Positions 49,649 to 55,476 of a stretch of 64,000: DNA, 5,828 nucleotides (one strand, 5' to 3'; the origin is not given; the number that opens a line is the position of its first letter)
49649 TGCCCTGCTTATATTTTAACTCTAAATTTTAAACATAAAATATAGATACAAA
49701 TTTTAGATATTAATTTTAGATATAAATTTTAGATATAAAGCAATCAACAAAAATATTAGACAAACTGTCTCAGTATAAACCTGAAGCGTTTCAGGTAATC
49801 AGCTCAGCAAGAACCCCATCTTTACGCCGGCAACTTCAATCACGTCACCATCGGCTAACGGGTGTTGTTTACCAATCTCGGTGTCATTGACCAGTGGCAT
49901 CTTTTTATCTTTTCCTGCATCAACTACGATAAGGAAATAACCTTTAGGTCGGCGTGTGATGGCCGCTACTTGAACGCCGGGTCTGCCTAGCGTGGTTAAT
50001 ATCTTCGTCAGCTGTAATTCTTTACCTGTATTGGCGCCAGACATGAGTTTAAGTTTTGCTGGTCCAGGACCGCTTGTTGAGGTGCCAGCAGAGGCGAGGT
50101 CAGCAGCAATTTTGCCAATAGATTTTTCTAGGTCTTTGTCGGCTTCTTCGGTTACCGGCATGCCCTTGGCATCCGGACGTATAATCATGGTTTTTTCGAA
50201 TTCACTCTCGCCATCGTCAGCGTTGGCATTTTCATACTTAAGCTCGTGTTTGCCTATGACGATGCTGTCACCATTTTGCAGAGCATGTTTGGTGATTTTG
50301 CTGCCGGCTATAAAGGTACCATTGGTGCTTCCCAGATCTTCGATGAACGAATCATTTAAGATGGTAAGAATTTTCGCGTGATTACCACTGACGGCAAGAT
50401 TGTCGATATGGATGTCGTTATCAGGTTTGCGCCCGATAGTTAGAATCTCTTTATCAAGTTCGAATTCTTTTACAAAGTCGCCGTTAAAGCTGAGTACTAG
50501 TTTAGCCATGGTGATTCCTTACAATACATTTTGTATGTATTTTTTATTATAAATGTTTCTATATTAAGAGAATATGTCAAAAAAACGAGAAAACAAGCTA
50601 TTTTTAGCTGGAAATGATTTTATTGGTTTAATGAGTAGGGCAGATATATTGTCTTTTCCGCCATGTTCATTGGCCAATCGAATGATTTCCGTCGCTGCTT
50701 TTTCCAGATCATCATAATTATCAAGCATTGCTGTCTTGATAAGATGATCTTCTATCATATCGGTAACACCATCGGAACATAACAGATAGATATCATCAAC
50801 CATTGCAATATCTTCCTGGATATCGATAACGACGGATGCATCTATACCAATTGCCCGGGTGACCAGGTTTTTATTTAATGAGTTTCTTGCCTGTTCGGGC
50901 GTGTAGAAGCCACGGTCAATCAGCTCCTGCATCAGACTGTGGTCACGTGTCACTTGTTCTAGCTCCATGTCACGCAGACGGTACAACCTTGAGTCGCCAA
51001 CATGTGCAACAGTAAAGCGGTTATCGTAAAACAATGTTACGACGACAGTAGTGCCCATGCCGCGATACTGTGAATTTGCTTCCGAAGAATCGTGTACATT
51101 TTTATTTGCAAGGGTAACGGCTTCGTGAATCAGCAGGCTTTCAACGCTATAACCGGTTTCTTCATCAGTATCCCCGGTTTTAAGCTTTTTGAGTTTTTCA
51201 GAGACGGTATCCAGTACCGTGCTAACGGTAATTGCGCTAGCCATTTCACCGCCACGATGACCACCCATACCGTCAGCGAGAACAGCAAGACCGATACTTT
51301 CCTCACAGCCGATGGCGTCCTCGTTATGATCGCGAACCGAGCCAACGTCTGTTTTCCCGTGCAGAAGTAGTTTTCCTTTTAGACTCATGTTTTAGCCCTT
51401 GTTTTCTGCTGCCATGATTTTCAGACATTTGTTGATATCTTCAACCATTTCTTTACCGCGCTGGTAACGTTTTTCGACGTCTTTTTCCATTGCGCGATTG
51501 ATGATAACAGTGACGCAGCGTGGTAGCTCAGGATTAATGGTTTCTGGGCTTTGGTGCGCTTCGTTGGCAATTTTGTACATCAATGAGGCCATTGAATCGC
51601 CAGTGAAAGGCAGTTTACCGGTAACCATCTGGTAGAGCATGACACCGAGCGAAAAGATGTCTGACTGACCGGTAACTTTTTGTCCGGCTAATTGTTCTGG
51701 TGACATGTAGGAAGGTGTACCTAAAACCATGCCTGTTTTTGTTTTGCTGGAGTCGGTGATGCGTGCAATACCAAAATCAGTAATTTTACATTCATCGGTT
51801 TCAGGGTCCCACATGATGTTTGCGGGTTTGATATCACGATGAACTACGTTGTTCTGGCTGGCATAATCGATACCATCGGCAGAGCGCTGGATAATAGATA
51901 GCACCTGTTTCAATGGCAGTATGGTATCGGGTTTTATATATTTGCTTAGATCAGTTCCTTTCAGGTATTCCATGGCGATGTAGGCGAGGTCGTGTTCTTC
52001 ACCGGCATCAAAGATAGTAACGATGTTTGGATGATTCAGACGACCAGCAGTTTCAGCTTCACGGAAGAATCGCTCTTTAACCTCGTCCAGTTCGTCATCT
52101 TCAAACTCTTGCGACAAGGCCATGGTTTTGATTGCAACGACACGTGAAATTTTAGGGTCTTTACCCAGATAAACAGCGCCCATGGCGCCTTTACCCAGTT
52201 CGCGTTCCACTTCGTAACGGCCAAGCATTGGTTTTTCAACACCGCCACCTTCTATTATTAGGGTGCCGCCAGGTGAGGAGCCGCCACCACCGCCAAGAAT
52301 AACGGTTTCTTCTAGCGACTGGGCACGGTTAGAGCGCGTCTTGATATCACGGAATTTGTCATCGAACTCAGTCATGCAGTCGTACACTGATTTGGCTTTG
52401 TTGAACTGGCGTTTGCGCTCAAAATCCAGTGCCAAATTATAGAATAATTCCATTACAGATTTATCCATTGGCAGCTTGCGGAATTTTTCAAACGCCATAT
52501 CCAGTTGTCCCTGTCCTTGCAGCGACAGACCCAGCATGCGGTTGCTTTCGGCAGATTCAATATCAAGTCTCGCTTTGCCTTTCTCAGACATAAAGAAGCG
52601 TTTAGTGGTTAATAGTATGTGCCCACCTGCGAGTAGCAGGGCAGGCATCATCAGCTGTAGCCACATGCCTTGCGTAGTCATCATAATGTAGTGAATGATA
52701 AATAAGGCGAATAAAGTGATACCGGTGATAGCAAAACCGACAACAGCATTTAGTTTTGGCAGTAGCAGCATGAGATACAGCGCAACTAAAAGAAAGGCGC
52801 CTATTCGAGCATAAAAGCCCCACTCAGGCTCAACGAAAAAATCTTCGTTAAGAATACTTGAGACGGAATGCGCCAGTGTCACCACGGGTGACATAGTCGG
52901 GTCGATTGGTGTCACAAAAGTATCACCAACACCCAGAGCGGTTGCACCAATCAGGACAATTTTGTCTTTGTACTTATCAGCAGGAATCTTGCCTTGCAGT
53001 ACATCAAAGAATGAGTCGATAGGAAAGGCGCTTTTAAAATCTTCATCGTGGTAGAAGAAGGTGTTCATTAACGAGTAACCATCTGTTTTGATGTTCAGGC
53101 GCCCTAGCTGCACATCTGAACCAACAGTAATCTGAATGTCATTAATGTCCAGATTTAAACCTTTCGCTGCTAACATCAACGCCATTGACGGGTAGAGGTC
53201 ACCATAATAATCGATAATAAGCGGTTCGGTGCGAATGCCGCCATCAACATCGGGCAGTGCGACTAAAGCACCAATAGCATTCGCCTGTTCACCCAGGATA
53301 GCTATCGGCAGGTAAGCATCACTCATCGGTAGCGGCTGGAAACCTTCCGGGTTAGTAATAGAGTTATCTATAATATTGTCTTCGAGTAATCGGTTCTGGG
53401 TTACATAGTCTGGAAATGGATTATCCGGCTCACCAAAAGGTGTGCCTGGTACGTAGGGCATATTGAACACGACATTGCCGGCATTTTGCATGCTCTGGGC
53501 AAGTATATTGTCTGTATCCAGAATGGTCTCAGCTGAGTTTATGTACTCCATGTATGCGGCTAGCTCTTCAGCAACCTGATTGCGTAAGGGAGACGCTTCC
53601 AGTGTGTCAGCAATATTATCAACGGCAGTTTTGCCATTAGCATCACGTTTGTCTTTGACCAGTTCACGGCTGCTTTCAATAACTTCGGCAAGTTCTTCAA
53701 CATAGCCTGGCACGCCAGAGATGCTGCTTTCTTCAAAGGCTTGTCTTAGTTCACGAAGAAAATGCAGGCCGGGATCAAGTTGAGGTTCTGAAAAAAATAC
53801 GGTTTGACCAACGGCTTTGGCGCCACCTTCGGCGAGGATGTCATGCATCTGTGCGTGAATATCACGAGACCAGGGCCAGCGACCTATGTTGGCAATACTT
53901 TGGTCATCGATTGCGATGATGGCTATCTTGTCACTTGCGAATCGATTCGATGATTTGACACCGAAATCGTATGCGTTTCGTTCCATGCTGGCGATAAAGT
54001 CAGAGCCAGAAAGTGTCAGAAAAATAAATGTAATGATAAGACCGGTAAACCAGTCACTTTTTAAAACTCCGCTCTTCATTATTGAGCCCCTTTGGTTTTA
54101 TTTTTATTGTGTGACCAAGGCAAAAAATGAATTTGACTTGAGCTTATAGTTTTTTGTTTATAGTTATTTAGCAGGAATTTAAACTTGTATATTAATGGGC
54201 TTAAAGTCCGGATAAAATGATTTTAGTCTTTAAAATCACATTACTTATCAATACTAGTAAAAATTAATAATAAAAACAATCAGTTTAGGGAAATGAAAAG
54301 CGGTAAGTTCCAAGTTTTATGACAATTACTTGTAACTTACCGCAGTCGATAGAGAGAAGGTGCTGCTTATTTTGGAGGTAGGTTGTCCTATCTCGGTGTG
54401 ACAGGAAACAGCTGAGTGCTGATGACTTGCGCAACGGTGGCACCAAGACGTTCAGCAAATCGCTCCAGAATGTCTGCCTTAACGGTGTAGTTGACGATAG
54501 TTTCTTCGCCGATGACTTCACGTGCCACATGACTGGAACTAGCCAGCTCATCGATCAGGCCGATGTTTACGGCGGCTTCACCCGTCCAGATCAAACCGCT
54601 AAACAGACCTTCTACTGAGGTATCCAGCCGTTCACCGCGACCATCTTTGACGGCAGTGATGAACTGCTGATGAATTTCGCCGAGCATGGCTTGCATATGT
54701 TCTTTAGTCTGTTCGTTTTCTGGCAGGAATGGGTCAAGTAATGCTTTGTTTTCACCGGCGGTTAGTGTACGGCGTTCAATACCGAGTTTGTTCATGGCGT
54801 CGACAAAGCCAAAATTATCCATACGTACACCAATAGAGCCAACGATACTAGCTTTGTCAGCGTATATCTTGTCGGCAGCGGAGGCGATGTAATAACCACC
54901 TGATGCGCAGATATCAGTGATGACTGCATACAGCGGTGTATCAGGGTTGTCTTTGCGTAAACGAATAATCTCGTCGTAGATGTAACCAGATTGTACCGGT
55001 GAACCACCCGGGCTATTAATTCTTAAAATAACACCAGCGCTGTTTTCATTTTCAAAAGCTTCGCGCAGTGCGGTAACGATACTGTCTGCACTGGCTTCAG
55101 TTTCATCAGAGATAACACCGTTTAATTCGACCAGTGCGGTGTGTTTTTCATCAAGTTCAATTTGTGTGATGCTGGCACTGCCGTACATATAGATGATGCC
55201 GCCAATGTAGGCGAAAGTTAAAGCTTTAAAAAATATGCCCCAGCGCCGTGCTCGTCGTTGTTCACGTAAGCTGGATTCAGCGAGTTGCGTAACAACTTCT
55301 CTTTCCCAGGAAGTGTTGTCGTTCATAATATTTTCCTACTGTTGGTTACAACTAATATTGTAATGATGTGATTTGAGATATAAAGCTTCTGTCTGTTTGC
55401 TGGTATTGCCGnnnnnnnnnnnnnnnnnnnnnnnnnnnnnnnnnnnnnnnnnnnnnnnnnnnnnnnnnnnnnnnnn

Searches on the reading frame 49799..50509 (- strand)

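Call 31: search_protein_families(library=ncbifam, proteins=[window:49799-50509:-], max_evalue=0.00001)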
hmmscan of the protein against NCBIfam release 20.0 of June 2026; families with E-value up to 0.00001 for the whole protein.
window:49799-50509:- (236 aa): 5 families
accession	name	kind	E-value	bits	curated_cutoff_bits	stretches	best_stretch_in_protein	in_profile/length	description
NF049868.1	FhaB_Rv0019c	equivalog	1.9e-19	70.3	125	1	15-90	80-156/158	FHA domain-containing protein FhaB/FipA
NF041660.2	oxygluDhInhib_OdhI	equivalog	3.6e-17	62.5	200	1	15-92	50-127/130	oxoglutarate dehydrogenase inhibitor Odhl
NF033760.1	gliding_GltG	equivalog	3.9e-13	48.8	650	1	10-152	13-155/650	adventurous gliding motility protein GltG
TIGR03354.1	VI_FHA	hypoth_equivalog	4.4e-11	43.3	120.25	1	15-126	18-136/420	type VI secretion system-associated FHA domain protein TagH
NF052573.1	HisKinEspAMyxo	equivalog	4.8e-11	41.4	1400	1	13-87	38-113/755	serine histidine kinase EspA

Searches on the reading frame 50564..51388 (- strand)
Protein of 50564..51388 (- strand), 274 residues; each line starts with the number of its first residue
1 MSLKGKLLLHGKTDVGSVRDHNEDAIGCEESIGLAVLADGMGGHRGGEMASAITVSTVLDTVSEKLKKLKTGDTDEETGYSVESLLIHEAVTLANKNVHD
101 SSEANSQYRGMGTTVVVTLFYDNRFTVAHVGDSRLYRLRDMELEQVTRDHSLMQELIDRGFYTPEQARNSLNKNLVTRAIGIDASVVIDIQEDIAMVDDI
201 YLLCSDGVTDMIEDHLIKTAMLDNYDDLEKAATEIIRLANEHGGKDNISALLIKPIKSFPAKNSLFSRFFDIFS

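Call 31: search_protein_families(library=ncbifam, proteins=[window:50564-51388:-], max_evalue=0.00001)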
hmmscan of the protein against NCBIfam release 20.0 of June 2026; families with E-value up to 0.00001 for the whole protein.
window:50564-51388:- (274 aa): 2 families
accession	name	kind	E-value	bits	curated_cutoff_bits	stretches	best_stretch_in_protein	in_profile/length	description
NF033484.1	Stp1_PP2C_phos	equivalog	3.7e-70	236.1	230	1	12-254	1-232/232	Stp1/IreP family PP2C-type Ser/Thr phosphatase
NF011149.0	PRK14559.1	equivalog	5.1e-44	151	374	1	10-254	375-630/642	serine/threonine phosphatase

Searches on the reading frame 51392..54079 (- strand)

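Call 31: search_protein_families(library=ncbifam, proteins=[window:51392-54079:-], max_evalue=0.00001)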
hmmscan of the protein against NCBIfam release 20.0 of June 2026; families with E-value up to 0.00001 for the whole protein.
window:51392-54079:- (895 aa): 12 families
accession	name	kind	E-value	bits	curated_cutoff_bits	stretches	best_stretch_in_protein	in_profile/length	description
NF033483.0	PknB_PASTA_kin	equivalog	3.2e-94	317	450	1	618-888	5-271/563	Stk1 family PASTA domain-containing Ser/Thr kinase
NF052427.1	StpK7MSMEG_1200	equivalog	4.8e-47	160.7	900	1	618-890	5-273/601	serine/threonine protein kinase StpK7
NF047741.1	antiphage_MADS6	equivalog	2.5e-44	151.8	460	2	725-892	300-467/612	methylation-associated defense system protein kinase MAD6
NF009651.0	PRK13184.1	equivalog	7.3e-44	150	839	1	620-887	2-292/932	serine/threonine-protein kinase PknD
TIGR03903.1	TOMM_kin_cyc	equivalog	1.4e-35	122.5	705.75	1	646-880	4-242/1267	TOMM system kinase/cyclase fusion protein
NF053615.1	SerThrKinAfsKStmc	equivalog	1.8e-28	99.7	1300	1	619-869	12-252/809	protein serine/threonine kinase AfsK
NF038150.1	lanthi_synth_IV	equivalog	5.6e-25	87.8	650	1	618-873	187-444/851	class IV lanthionine synthetase LanL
NF033442.0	BREX_PglW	equivalog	1.5e-22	79.3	990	1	620-889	512-773/1391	BREX system serine/threonine kinase PglW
NF038151.1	lanthi_synth_III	equivalog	1.2e-15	57.1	575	1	621-823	221-427/833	class III lanthionine synthetase LanKC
NF043056.1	T4SS_LegK1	equivalog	4.5e-13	48.6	550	1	628-815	79-280/516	Dot/Icm T4SS effector kinase LegK1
NF058632.1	SerThrKinPrkT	equivalog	2.5e-09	36.6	280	1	621-772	22-165/322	serine/threonine protein kinase PrkT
TIGR03724.2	arch_bud32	equivalog_domain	1.7e-06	27.7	125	1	655-780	22-139/193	KEOPS complex kinase/ATPase Bud32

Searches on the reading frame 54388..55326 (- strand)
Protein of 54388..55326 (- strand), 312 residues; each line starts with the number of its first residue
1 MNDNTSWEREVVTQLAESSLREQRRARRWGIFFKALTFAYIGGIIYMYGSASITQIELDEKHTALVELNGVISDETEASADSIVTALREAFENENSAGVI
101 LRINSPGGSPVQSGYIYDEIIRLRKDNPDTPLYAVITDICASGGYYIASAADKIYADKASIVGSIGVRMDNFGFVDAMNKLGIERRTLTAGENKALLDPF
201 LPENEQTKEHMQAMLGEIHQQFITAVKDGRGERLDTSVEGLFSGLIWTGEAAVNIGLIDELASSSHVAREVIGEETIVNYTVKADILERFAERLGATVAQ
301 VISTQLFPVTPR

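Call 31: search_protein_families(library=ncbifam, proteins=[window:54388-55326:-], max_evalue=0.00001)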
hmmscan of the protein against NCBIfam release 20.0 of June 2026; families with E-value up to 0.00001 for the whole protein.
window:54388-55326:- (312 aa): 4 families
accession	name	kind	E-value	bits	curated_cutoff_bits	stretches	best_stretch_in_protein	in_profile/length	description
TIGR00706.1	SppA_dom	equivalog_domain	3e-42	144.6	155.45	1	64-267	3-199/208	signal peptide peptidase SppA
TIGR00705.1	SppA_67K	equivalog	4.5e-33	114.5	311.45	1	61-264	311-514/590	signal peptide peptidase SppA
NF008745.0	PRK11778.1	equivalog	3.5e-30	105.3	259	1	61-303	97-334/345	protease SohB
NF008195.0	PRK10949.1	equivalog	1.2e-23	83.1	746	1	8-263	278-528/618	signal peptide peptidase SppA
